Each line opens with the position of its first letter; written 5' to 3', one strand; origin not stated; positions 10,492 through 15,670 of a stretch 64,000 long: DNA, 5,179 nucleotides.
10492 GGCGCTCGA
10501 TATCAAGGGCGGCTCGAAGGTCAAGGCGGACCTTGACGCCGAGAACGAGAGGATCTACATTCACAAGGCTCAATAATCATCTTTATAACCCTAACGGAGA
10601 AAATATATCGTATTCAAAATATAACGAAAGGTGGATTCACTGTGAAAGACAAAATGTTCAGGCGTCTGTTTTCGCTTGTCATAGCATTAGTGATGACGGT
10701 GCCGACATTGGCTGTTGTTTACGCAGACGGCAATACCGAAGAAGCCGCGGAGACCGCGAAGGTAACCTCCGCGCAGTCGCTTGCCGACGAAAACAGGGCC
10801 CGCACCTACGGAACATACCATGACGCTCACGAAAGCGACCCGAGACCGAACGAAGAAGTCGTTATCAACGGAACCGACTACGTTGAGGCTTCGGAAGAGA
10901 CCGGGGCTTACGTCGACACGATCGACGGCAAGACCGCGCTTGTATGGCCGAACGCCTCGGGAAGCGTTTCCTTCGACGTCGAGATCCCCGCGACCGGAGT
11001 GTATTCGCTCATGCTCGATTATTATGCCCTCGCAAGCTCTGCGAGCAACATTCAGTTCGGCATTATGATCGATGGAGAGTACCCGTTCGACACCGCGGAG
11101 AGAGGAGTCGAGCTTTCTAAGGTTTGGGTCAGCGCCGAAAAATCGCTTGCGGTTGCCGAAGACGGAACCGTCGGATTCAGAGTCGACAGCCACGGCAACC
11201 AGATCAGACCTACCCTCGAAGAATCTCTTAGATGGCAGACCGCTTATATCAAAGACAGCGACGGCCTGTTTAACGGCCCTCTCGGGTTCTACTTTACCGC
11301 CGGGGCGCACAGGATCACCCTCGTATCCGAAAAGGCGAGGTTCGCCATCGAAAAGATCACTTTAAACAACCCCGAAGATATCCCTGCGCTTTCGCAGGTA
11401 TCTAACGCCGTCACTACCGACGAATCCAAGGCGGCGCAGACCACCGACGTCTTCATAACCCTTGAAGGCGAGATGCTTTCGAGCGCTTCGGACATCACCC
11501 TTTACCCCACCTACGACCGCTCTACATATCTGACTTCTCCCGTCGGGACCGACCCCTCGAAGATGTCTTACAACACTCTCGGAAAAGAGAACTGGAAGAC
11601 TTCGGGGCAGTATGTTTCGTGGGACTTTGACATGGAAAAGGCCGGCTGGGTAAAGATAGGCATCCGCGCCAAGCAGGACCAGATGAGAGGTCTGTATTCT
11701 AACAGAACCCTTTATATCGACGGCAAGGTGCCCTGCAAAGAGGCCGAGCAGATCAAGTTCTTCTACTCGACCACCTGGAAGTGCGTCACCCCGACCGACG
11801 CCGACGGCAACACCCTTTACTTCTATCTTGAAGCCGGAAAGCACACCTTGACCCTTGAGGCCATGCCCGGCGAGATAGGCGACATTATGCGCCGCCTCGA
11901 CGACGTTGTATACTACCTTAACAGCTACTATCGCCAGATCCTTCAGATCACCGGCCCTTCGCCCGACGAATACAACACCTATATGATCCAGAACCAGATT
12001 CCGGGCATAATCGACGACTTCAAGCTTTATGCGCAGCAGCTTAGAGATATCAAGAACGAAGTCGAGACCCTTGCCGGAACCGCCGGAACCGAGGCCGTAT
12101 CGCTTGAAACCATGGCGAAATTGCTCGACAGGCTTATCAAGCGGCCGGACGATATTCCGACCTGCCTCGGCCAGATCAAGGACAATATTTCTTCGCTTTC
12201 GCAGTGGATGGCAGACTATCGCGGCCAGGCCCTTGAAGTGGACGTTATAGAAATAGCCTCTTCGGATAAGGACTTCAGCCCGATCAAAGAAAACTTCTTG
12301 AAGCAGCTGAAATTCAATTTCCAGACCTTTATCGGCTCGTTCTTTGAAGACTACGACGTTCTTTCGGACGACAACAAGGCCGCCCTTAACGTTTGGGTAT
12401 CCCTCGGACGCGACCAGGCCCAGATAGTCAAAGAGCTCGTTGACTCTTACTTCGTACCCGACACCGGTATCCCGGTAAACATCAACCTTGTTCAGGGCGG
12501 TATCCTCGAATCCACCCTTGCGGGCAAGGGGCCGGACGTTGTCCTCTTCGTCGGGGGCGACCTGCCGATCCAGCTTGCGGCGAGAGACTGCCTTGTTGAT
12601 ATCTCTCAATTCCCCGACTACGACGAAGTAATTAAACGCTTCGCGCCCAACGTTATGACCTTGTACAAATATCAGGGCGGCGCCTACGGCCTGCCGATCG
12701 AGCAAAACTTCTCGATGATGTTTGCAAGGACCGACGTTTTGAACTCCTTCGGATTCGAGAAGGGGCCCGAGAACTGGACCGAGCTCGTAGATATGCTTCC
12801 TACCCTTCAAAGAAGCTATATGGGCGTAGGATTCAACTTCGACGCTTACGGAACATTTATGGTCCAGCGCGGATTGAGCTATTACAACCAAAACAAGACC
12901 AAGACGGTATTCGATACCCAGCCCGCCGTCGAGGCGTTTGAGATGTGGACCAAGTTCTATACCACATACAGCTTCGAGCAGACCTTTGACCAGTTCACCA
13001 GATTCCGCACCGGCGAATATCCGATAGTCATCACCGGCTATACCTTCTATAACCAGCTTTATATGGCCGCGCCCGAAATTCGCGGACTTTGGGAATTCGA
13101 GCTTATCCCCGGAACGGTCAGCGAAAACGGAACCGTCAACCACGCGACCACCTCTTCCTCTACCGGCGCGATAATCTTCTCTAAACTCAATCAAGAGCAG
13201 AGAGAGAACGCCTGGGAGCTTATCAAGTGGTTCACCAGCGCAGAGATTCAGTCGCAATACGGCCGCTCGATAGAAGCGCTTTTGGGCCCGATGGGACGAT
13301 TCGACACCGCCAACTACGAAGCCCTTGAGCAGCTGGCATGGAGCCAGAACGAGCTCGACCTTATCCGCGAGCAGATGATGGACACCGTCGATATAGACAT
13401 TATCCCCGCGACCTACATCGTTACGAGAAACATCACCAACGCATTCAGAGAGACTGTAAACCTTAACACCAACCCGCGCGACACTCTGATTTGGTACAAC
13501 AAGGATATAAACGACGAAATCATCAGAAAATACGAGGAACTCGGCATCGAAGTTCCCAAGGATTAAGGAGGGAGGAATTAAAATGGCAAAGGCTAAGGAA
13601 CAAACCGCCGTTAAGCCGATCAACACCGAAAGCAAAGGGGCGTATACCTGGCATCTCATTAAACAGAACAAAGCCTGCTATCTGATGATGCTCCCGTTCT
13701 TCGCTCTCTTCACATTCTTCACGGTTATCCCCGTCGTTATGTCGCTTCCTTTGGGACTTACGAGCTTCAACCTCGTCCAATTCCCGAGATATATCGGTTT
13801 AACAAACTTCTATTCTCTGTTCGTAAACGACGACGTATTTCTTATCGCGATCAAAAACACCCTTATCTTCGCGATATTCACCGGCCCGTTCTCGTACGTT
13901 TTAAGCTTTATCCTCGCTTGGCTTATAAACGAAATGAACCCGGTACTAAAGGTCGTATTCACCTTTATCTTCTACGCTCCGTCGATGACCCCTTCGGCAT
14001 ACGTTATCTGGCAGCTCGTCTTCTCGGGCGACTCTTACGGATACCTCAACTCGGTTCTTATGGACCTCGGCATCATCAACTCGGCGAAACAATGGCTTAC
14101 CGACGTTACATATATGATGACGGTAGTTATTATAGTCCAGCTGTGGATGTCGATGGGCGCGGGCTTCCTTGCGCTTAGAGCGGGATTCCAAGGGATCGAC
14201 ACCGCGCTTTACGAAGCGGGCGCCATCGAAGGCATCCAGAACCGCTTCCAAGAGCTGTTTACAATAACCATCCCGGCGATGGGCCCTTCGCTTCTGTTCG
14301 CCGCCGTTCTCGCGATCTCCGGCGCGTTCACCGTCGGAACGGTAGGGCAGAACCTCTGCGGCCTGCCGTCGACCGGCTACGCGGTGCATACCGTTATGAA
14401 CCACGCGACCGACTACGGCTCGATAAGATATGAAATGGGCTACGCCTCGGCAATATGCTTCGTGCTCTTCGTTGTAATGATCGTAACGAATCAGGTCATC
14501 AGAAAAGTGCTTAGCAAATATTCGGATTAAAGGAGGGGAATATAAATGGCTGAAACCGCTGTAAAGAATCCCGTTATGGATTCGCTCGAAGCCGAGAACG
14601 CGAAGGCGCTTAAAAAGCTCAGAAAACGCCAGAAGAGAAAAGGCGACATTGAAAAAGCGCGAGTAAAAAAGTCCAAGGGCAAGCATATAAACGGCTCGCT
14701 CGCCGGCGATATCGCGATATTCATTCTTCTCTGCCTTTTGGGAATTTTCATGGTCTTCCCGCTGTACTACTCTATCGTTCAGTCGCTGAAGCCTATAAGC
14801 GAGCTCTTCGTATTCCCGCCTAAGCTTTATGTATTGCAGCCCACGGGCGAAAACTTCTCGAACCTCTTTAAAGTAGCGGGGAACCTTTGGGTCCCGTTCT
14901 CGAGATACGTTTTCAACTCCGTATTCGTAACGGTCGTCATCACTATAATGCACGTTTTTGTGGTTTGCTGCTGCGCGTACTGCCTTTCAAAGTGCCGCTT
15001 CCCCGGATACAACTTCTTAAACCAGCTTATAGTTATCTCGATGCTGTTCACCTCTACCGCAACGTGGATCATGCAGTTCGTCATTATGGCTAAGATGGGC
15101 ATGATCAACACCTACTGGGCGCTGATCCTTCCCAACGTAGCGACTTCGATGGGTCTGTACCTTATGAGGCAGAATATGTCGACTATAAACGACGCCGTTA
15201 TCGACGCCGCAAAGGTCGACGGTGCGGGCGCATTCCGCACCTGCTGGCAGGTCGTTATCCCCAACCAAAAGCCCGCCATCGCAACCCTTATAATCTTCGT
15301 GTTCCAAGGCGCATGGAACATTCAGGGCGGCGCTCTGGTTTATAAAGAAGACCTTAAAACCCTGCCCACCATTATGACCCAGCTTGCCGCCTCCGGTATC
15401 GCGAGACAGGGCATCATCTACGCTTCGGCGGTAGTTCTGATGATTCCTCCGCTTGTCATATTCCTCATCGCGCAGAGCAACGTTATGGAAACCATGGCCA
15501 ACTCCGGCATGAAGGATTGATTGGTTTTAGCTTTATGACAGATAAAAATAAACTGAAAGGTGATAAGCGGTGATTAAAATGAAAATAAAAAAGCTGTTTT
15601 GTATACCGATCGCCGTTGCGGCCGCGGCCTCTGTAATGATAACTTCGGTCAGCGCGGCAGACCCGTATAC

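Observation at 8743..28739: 20-kb co-directional locus that disperses a YknWXYZ/MacAB-like system among two MalFG permease pairs and large extracytoplasmic proteins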

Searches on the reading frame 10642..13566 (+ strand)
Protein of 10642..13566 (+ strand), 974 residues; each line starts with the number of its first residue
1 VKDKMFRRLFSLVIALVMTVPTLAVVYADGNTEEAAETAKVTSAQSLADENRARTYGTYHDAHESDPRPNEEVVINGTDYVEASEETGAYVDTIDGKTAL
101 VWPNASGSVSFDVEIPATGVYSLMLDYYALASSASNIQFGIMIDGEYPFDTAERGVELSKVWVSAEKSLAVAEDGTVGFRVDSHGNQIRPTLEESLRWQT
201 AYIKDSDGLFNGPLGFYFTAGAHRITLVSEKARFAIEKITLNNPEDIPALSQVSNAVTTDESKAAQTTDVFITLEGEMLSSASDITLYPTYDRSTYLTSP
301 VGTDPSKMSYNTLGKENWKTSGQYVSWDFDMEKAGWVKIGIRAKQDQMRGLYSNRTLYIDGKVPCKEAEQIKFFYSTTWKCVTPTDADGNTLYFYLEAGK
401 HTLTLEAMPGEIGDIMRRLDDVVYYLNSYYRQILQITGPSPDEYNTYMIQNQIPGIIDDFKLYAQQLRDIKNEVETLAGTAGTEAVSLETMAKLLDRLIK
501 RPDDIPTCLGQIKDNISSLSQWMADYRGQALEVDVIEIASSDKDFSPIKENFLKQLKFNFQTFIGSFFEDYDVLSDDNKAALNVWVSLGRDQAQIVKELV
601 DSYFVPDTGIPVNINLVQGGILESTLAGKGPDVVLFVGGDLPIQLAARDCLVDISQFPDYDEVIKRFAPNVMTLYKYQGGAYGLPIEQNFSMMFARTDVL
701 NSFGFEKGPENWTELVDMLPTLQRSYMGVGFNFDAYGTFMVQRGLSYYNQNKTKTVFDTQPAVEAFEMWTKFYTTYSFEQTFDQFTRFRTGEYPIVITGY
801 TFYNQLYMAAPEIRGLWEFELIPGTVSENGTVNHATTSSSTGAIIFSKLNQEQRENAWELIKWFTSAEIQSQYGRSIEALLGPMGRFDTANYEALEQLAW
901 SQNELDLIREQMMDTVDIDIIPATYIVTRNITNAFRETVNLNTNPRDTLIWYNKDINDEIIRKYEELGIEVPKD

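Call 3: search_protein_families(library=pfam, proteins=[window:10642-13566:+], max_evalue=0.01)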
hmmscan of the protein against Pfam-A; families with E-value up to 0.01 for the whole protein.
window:10642-13566:+ (974 aa): 3 families
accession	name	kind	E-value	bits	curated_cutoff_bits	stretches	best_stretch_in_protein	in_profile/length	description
PF13416.11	SBP_bac_8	-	5.8e-21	75.9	27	1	624-873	31-252/279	Bacterial extracellular solute-binding protein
PF01547.30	SBP_bac_1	-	1.4e-12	48.7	26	1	607-870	21-306/307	Bacterial extracellular solute-binding protein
PF16871.11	DUF5077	-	0.001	19.6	24.6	0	307-346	16-55/122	Domain of unknown function (DUF5077)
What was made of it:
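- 10642..13566 (+): Gene 3: giant binding protein, 974 aa. Signal peptide or anchor without a lipobox, a ~600-aa extension with CBM35-like modules, and a C-terminal CUT1-type binding domain. SBP_bac_8/1 at residues 607-873 (call 3).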

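Call 14: search_protein_families(library=ncbifam, proteins=[window:10642-13566:+], max_evalue=0.001)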
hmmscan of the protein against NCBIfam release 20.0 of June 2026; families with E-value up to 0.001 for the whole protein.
window:10642-13566:+ (974 aa): 0 families

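Call 43: search_solved_structures(query=window:10642-13566:+, max_evalue=0.01)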
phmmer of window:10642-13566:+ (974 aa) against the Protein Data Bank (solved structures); distinct sequences matched with E-value up to 0.01: 7.
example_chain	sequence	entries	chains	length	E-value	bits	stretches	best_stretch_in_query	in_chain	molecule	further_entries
5ysb_A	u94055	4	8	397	2.3e-16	61.9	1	574-835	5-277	Lin1841 protein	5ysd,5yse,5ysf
1eu8_A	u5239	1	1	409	7.3e-07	30.5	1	649-733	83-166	TREHALOSE/MALTOSE BINDING PROTEIN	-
3uor_A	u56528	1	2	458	5.2e-06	27.7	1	575-876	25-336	ABC transporter sugar binding protein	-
4r9f_A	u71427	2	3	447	1.2e-05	26.5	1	600-724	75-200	MBP1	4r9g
4gqo_A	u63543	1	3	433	0.00017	22.7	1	575-726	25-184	Lmo0859 protein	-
3quf_A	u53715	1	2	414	0.00081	20.4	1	622-749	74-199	Extracellular solute-binding protein, family 1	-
6dtq_A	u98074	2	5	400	0.0014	19.6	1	637-726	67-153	maltose-binding protein MalE3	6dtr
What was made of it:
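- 10642..13566 (+): Nearest solved structure is Lin1841, 5ysb (call 43).
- On CUT1-type (MalFGK2-like) type I ABC importer: Lin1841 (5ysb), E 2e-16 (call 43).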

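Call 57: search_protein_families(library=pfam, alignment_id=A3, max_evalue=0.01)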
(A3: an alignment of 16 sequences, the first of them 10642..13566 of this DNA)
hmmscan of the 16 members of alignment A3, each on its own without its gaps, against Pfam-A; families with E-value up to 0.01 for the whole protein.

A. member 1, window:10642-13566:+ (974 aa): 3 families
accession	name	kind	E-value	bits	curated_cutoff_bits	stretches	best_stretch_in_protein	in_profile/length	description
PF13416.11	SBP_bac_8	-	5.8e-21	75.9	27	1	624-873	31-252/279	Bacterial extracellular solute-binding protein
PF01547.30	SBP_bac_1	-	1.4e-12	48.7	26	1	607-870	21-306/307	Bacterial extracellular solute-binding protein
PF16871.11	DUF5077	-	0.001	19.6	24.6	0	307-346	16-55/122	Domain of unknown function (DUF5077)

B. families by the number of members that match (of 16 scanned): 8 families
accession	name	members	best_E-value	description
PF13416.11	SBP_bac_8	15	2.2e-28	Bacterial extracellular solute-binding protein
PF01547.30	SBP_bac_1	15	3.7e-25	Bacterial extracellular solute-binding protein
PF16990.11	CBM_35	7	3.5e-07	Carbohydrate binding module (family 35)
PF25275.1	Golvesin_C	4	9.3e-06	Golvesin C-terminal domain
PF16871.11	DUF5077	4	5.1e-05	Domain of unknown function (DUF5077)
PF19174.5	DUF5856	1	0.0019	Family of unknown function (DUF5856)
PF02970.22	TBCA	1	0.002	Tubulin binding cofactor A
PF14257.11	DUF4349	1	0.0032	Domain of unknown function (DUF4349)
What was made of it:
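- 10642..13566 (+): CBM_35 in 7 of 16 orthologues (call 57).
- CBM_35 occurs in binding-protein orthologues (call 57).
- Tried and rejected: I used per-orthologue Pfam scans instead (call 57).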

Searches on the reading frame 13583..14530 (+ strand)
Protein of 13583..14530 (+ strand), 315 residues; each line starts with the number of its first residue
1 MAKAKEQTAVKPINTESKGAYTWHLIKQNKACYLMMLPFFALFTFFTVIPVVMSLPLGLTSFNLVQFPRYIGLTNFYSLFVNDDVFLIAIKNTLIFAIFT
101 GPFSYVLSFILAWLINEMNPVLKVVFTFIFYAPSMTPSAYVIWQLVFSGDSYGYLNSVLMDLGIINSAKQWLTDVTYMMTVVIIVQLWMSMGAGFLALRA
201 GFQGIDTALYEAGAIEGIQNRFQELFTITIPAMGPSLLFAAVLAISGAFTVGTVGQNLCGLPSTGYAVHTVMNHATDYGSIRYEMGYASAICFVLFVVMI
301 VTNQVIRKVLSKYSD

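Call 3: search_protein_families(library=pfam, proteins=[window:13583-14530:+], max_evalue=0.01)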
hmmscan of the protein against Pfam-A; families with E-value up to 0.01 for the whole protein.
window:13583-14530:+ (315 aa): 1 family
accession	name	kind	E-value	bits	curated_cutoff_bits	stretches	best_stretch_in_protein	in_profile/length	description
PF00528.27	BPD_transp_1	-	1.8e-09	38.1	26.4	1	106-306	3-175/184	Binding-protein-dependent transport system inner membrane component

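Call 14: search_protein_families(library=ncbifam, proteins=[window:13583-14530:+], max_evalue=0.001)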
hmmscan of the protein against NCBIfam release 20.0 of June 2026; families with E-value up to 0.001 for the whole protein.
window:13583-14530:+ (315 aa): 6 families
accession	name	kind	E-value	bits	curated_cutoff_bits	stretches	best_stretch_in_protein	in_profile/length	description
NF007852.0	PRK10561.1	equivalog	2e-11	44.3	335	1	29-303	11-282/295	sn-glycerol-3-phosphate ABC transporter permease UgpA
NF040931.1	ABC_arch_GlcT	equivalog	9.7e-10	38.5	360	1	41-300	6-261/278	glucose ABC transporter permease GlcT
NF007044.0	PRK09497.1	equivalog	1.9e-09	37.4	348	1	35-301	11-269/285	spermidine/putrescine ABC transporter permease PotB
NF008232.0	PRK10999.1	equivalog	1.3e-08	34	392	1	70-237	264-432/520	maltose ABC transporter permease MalF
TIGR01581.1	Mo_ABC_porter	hypoth_equivalog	1.2e-06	28.2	210.3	1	74-259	8-180/225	ABC transporter permease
NF006939.0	PRK09421.1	equivalog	0.00085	18.8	262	1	89-256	11-167/230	molybdate ABC transporter permease subunit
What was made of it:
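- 13583..14530 (+): Gene 4: permease F1 (MalF/UgpA-like). BPD_transp_1 (call 3), UgpA-like (call 14).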

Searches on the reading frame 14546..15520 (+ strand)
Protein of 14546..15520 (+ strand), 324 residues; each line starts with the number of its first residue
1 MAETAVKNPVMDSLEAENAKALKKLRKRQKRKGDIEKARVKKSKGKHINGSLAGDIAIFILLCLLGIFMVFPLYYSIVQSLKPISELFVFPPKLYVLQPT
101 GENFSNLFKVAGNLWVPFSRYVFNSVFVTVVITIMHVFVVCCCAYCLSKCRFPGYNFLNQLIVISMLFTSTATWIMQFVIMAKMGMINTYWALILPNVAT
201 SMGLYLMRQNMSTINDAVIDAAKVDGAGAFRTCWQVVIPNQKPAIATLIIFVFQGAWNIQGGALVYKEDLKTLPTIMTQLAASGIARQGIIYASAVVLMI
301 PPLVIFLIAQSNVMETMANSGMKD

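Call 3: search_protein_families(library=pfam, proteins=[window:14546-15520:+], max_evalue=0.01)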
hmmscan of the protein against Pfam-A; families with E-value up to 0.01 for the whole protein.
window:14546-15520:+ (324 aa): 1 family
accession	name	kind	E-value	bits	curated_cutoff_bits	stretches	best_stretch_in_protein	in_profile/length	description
PF00528.27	BPD_transp_1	-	4.9e-05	23.6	26.4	1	161-267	23-132/184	Binding-protein-dependent transport system inner membrane component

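Call 14: search_protein_families(library=ncbifam, proteins=[window:14546-15520:+], max_evalue=0.001)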
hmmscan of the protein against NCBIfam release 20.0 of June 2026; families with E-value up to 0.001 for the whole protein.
window:14546-15520:+ (324 aa): 9 families
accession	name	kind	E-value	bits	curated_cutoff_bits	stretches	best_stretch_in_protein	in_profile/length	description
NF008210.0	PRK10973.1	equivalog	2e-27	96.6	297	1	58-319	12-278/281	sn-glycerol-3-phosphate ABC transporter permease UgpE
NF040932.1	ABC_arch_GlcU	equivalog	7e-20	71.8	340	1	59-309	6-256/272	glucose ABC transporter permease GlcU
NF008231.0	PRK10998.1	equivalog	2e-14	53.9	261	1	117-324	80-296/296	maltose ABC transporter permease MalG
TIGR01581.1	Mo_ABC_porter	hypoth_equivalog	1.6e-09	37.6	210.3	1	125-274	26-193/225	ABC transporter permease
NF007047.0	PRK09500.1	equivalog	3.5e-06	26.8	326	1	123-310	61-249/257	spermidine/putrescine ABC transporter permease PotC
TIGR02141.1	modB_ABC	equivalog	9.3e-06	25.4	182.6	1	125-255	3-147/208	molybdate ABC transporter permease subunit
NF040839.1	tungstate_WtpB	equivalog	1.7e-05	24.6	340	1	87-308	15-243/251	tungstate ABC transporter permease WtpB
NF006939.0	PRK09421.1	equivalog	9.1e-05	22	262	0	122-261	12-166/230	molybdate ABC transporter permease subunit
NF043073.1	MMSYN1_0195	equivalog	0.00095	17.4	1250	0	117-251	54-192/1021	spermidine/putrescine ABC transporter permease/substrate-binding protein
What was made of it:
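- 14546..15520 (+): Gene 5: permease G1 (MalG/UgpE-like). UgpE-like, E 2e-27 (call 14).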
